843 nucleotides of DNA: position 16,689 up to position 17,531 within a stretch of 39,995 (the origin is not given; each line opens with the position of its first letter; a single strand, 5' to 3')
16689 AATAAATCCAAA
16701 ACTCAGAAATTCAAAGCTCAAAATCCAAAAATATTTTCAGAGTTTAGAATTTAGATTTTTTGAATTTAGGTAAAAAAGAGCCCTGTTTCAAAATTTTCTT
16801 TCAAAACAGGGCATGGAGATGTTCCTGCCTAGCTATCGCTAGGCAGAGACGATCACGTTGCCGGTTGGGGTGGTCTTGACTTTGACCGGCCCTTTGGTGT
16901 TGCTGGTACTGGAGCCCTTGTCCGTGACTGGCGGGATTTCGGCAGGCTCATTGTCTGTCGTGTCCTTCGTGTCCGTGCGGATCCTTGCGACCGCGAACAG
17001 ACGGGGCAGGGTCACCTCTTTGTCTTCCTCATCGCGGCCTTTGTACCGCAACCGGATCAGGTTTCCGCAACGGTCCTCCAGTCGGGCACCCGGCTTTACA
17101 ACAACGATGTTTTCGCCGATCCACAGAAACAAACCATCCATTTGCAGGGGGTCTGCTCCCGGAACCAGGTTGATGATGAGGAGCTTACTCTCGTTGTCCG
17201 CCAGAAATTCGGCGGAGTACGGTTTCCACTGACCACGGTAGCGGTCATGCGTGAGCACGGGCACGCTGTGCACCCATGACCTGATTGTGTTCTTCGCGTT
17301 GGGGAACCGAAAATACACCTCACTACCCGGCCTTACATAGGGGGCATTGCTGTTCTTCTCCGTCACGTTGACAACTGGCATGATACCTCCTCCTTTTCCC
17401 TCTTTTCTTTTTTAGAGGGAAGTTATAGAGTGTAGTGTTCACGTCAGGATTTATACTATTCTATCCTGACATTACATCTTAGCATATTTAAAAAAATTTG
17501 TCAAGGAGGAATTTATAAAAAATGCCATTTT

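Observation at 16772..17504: Compositionally foreign orphan gene with its own promoter, SD and terminator, inserted between rpmE and rpsB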

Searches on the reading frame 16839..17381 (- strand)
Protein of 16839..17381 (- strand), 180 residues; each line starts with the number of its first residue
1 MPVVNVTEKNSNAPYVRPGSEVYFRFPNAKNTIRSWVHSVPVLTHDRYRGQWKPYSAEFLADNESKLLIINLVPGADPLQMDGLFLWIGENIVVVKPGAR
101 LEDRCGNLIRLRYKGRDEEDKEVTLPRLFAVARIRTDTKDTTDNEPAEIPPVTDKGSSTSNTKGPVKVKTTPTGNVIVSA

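Call 5: search_protein_families(library=pfam, proteins=[window:16839-17381:-], max_evalue=10)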
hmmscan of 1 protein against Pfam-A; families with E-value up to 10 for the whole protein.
window:16839-17381:- (180 aa): 0 families

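Call 6: search_protein_families(library=phrogs, proteins=[window:16839-17381:-], max_evalue=10)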
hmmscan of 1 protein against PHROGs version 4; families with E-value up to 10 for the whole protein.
window:16839-17381:- (180 aa): 0 families

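Call 10: search_protein_families(library=ncbifam, proteins=[window:16839-17381:-], max_evalue=10)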
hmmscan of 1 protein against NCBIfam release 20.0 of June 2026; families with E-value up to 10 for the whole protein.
window:16839-17381:- (180 aa): 0 families

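Call 11: search_protein_families(library=padloc, proteins=[window:16839-17381:-], max_evalue=10)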
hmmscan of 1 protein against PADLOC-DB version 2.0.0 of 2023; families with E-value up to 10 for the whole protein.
window:16839-17381:- (180 aa): 0 families
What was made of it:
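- Checked: No TM helix or signal peptide is visible in the sequence, and there is no hit in Pfam, NCBIfam, PHROGs or PADLOC (calls 5, 6, 10, 11).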

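Call 12: find_homologous_proteins(query=window:16839-17381:-, max_evalue=0.01)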
Query window:16839-17381:- (180 aa): 1 proteins with E <= 0.01 among 40 candidates.
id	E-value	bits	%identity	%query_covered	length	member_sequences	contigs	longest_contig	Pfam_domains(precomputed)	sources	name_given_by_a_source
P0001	1.0e-116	405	100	100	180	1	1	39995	-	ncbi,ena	-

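Call 14: find_encoding_contigs(protein=P0001, flank=10000)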
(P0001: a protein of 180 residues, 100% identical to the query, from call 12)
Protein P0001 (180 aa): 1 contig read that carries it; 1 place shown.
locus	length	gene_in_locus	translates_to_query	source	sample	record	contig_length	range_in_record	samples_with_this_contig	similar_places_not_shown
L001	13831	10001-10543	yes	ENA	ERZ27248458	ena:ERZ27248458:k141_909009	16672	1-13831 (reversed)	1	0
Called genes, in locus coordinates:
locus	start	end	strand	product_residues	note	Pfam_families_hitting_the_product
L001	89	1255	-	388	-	PF00232:Glyco_hydro_1, PF00150:Cellulase (weak), PF00232:Glyco_hydro_1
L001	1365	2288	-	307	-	-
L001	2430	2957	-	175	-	PF00565:SNase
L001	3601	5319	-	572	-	PF26550:Tricorn_2nd (faint)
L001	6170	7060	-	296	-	PF25063:ARM_TT21_C (weak), PF13432:TPR_16 (faint), PF07719:TPR_2 (faint), PF13428:TPR_14 (faint), PF23914:TPR_CcmH_CycH (weak), PF14559:TPR_19 (weak), PF13371:TPR_9, PF00515:TPR_1 (weak), +7 more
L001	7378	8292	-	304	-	PF04468:PSP1, PF28472:PSP1_3rd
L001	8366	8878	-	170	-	PF00889:EF_TS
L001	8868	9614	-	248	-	PF00318:Ribosomal_S2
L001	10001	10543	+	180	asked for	-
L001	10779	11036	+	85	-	PF01197:Ribosomal_L31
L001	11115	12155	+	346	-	PF03462:PCRF, PF00472:RF-1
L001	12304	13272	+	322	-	PF17827:PrmC_N, PF05175:MTS, PF06325:PrmA, PF10294:Methyltransf_16 (weak), PF12847:Methyltransf_18 (weak), PF13847:Methyltransf_31, PF08242:Methyltransf_12 (weak), PF13649:Methyltransf_25 (weak)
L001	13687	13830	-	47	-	?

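Call 17: search_protein_representatives(protein=window:16842-17381:-)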
Query: 180 residues. Proteins with E-value up to 0.001 (for the whole library): 4; up to 1e-10: 2; up to 1e-30: 2. The best 4 are listed.
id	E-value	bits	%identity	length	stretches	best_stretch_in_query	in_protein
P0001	3.2e-117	404.9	100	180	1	1-180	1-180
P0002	1.4e-34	135.7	43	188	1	7-147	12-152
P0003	2.2e-06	43.8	38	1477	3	49-99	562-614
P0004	1.5e-05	41.1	39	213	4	89-129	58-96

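Call 20: find_encoding_contigs(protein=P0002, flank=10000)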
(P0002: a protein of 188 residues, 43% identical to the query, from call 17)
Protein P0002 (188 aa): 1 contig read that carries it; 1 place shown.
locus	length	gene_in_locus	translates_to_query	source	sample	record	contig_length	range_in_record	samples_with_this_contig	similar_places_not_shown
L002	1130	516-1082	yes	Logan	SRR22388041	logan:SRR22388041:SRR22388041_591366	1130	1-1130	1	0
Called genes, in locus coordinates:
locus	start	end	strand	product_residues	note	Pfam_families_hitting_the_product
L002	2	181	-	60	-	?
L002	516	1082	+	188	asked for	-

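Call 27: find_homologous_proteins(query=A1, max_evalue=0.01)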
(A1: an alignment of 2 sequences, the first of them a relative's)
Query A1 (2 sequences) (180 aa, profile of the alignment): 2 proteins with E <= 0.01 among 541 candidates.
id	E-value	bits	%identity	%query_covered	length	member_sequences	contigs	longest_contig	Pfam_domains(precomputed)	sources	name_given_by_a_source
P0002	2.2e-105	368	43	78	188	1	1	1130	-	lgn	-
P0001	2.4e-97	342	100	100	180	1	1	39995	-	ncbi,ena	-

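Call 28: find_related_loci(query=A1, collection=metagenome_contigs, flank=10000)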
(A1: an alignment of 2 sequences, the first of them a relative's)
Query A1 (180 aa) in metagenome_contigs; peptide patterns used: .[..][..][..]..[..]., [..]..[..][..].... (x = any residue, [..] = any of these).
600 stretches matched a pattern (row limit reached: there are more); 1 encode a relative of the query (tblastn E <= 1e-3); 1 distinct loci.
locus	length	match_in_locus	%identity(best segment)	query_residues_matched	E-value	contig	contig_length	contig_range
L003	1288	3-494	100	17-180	5e-121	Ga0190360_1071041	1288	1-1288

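Call 36: predict_structure(alignment_id=A1)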
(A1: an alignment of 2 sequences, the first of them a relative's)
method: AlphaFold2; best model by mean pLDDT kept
length: 180 residues; sequences in the alignment: 2
mean_pLDDT: 35.0   pTM: 0.25
mean pLDDT of the five models: 35.0, 32.4, 30.1, 30.0, 29.4
residues with pLDDT >= 90: 0; 70-90: 0; 50-70: 0; < 50: 180
segments of 3 or more residues with pLDDT < 50: 1-180
pLDDT, mean of each block of 10 residues (from residue 1): 24 37 37 37 40 42 41 38 38 35 36 40 35 27 32 32 31 29
secondary structure, 60 per line:
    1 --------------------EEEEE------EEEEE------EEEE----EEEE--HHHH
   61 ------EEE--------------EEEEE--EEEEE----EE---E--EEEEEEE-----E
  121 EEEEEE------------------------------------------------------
elements in order: E21-25 E32-36 E43-46 E51-54 H57-60 E67-69 E84-88 E91-95 E108-114 E120-126

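Call 39: search_protein_families(library=pfam, proteins=[P0003, P0002], max_evalue=1)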
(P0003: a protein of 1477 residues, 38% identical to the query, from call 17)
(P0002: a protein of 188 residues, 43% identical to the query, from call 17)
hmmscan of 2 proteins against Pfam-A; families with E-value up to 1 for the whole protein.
P0003 (1477 aa): 1 family
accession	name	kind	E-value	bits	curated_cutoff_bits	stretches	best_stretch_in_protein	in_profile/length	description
PF04932.20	Wzy_C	-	4.1e-05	23.9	31.7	2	250-348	2-113/149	O-Antigen ligase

P0002 (188 aa): 0 families

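Call 40: search_solved_structures(query=A1, max_evalue=10, show_alignments=2)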
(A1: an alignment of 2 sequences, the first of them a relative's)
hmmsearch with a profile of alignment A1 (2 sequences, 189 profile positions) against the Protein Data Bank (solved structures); distinct sequences matched with E-value up to 10: 0.
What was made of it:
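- On Known protein family (Pfam, NCBIfam, PHROGs, PADLOC, PDB sequences): Calls 5, 6, 10, 11, 39 and 40.
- There is no match to any family or solved structure (calls 5, 6, 10, 11, 40), so the functional guess has almost no direct support.
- Tried and rejected: Family searches: Pfam, PHROGs, NCBIfam, PADLOC and PDB-sequence searches of the protein and of the two-member profile found nothing (calls 5, 6, 10, 11, 39, 40).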

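Call 44: search_dna_similar(query=P0001, collection=phages, mode=protein, max_evalue=1)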
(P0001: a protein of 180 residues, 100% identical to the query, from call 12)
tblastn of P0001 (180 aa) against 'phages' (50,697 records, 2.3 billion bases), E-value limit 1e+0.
No match.

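Call 45: search_dna_similar(query=P0001, collection=plasmids, mode=protein, max_evalue=1)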
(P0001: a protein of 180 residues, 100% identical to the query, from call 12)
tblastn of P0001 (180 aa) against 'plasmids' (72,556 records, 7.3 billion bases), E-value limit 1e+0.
No match.

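Call 50: find_homologous_proteins(query=P0005, max_evalue=1e-40)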
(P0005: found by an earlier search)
Query P0005 (248 aa): 7883 proteins with E <= 1e-40 among 8000 candidates; the best 120 are listed.
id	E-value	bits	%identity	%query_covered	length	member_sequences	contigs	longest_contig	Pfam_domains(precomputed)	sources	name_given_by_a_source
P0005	6.6e-153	525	100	100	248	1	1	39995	PF00318.26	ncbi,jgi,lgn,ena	-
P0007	1.3e-75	272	54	90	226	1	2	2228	PF00318.26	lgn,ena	-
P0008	3.7e-74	267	53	90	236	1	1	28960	PF00318.26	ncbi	-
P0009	5.8e-74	266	54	95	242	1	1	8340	PF00318.26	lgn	-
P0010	1.7e-73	265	54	89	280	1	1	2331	PF00318.26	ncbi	-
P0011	1.9e-73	265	52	90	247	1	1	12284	PF00318.26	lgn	-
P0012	4.7e-73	263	54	90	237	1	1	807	PF00318.26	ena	-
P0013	7.8e-73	263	54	88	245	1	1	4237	PF00318.26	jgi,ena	-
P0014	1.3e-72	262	53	92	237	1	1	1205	PF00318.26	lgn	-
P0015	2.4e-72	261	52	90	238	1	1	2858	PF00318.26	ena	-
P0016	3.4e-72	261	53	90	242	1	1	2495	PF00318.26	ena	-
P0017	9.7e-72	259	52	90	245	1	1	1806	PF00318.26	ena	-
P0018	1.5e-71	259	50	93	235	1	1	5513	PF00318.26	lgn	-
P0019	2.4e-71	258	55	89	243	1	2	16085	PF00318.26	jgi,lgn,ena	-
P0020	7.1e-71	256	52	94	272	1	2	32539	PF00318.26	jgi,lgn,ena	-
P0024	3.4e-70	254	53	89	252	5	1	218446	PF00318.26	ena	-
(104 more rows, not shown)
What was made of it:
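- Tried and rejected: The word-index S2 search gave the same picture (call 50).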

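Call 55: find_related_loci(query=A1, collection=viral_contigs, flank=5000)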
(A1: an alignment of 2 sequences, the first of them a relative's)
Query A1 (180 aa) in viral_contigs; peptide patterns used: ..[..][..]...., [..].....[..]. (x = any residue, [..] = any of these).
48 stretches matched a pattern, but none encodes a relative of the query by tblastn (E <= 1e-3).
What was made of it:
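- No donor-side homologue was found among about 15 billion proteins, or in phages, plasmids or viral contigs (calls 12, 17, 27, 28, 44, 45, 55).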

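Call 65: predict_structure(alignment_id=A3)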
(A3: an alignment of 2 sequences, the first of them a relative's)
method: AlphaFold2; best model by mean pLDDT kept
length: 188 residues; sequences in the alignment: 2
mean_pLDDT: 34.9   pTM: 0.26
mean pLDDT of the five models: 34.9, 34.4, 34.0, 33.2, 32.8
residues with pLDDT >= 90: 0; 70-90: 0; 50-70: 12; < 50: 176
segments of 3 or more residues with pLDDT < 50: 1-22, 29-37, 42-121, 127-188
pLDDT, mean of each block of 10 residues (from residue 1): 33 38 49 46 44 41 44 31 32 31 28 40 47 29 25 26 29 25 21
secondary structure, 60 per line:
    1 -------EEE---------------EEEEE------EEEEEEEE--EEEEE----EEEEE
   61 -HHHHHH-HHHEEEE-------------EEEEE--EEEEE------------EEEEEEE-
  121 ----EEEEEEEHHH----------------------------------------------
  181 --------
elements in order: E8-10 E26-30 E37-44 E47-51 E56-60 H62-67 E72-75 E89-93 E96-100 E113-119 E125-131
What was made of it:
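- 16980..17381 (-): Globular part, residues 1 to about 134. It is predicted to be all-beta (about 10 strands and one short helix) and has pI 9.1. Both AlphaFold runs give the same secondary-structure pattern, though with pLDDT of only 35 (calls 36, 65).
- On Known fold (structure comparison): Both AlphaFold runs gave pLDDT of about 35 with a 2-sequence alignment (calls 36, 65). fold_search was not run because low-confidence models give meaningless matches.
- Both structure predictions failed (pLDDT 35; calls 36, 65).
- Tried and rejected: Structure prediction: two AlphaFold2 runs, each with a different sequence placed first, both gave pLDDT of 35 (calls 36, 65).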

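Call 76: find_encoding_contigs(protein=P0008, flank=5000, max_places=1)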
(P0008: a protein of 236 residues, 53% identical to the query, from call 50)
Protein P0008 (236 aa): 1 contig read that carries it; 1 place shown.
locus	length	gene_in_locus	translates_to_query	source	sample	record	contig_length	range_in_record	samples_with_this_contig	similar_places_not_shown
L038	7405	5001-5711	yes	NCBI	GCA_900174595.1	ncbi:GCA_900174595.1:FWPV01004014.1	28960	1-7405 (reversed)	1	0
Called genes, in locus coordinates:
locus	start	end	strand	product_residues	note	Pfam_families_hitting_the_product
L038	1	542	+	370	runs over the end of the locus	PF01098:FTSW_RODA_SPOVE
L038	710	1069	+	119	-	-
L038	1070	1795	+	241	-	PF01386:Ribosomal_L25p, PF14693:Ribosomal_TL5_C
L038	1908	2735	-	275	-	PF17827:PrmC_N, PF05175:MTS, PF06325:PrmA, PF01170:UPF0020, PF12847:Methyltransf_18 (weak), PF13847:Methyltransf_31, PF08242:Methyltransf_12 (weak), PF13649:Methyltransf_25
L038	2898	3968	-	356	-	PF03462:PCRF, PF00472:RF-1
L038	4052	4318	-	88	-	PF01197:Ribosomal_L31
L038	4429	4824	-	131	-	-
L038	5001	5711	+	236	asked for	PF00318:Ribosomal_S2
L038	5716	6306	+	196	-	PF00889:EF_TS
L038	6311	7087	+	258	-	PF04468:PSP1, PF28472:PSP1_3rd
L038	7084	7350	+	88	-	-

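Call 77: find_encoding_contigs(protein=P0019, flank=5000, max_places=1)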
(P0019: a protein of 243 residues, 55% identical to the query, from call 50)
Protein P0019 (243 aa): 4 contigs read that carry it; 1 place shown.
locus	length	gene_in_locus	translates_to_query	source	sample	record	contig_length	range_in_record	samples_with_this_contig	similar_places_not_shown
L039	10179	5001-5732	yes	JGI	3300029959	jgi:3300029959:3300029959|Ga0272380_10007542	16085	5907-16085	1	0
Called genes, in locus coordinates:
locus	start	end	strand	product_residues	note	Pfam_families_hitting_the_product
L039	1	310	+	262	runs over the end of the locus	-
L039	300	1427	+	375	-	PF01098:FTSW_RODA_SPOVE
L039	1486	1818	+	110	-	-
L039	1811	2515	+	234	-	PF01386:Ribosomal_L25p, PF14693:Ribosomal_TL5_C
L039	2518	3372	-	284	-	PF17827:PrmC_N, PF05175:MTS, PF06325:PrmA, PF13847:Methyltransf_31, PF13649:Methyltransf_25 (weak)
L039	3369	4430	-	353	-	PF03462:PCRF, PF00472:RF-1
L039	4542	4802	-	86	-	PF01197:Ribosomal_L31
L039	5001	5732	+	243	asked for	PF00318:Ribosomal_S2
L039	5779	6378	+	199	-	PF00889:EF_TS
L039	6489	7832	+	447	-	PF23914:TPR_CcmH_CycH (faint), PF13428:TPR_14 (faint), PF13432:TPR_16 (faint), PF13371:TPR_9 (faint), PF00515:TPR_1 (weak), PF07719:TPR_2 (weak), PF13424:TPR_12 (weak), PF14559:TPR_19, +4 more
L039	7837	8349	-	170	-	-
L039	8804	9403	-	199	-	PF12917:YfbR-like, PF13023:HD_3, PF01966:HD (weak)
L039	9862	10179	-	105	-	?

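Call 78: find_encoding_contigs(protein=P0009, flank=5000, max_places=1)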
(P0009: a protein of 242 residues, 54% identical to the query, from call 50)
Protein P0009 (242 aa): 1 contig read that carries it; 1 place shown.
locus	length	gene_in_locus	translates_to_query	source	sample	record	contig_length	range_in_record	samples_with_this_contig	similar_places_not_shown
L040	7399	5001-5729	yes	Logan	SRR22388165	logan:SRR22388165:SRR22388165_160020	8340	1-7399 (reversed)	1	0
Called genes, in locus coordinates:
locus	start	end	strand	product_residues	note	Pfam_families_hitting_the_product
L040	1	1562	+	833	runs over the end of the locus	?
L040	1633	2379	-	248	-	PF13098:Thioredoxin_2 (faint), PF13462:Thioredoxin_4, PF01323:DSBA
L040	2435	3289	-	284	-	PF17827:PrmC_N, PF06325:PrmA, PF11599:AviRa (faint), PF05175:MTS, PF13847:Methyltransf_31, PF08241:Methyltransf_11 (weak), PF08242:Methyltransf_12 (weak), PF13649:Methyltransf_25, +1 more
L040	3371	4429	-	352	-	PF03462:PCRF, PF00472:RF-1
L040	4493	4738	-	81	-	PF01197:Ribosomal_L31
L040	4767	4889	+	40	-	-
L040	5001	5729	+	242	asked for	PF00318:Ribosomal_S2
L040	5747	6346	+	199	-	PF00889:EF_TS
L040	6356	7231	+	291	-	PF12895:ANAPC3 (weak), PF13432:TPR_16, PF12895:ANAPC3, PF00515:TPR_1, PF07719:TPR_2, PF13181:TPR_8, PF13414:TPR_11, PF14559:TPR_19, +15 more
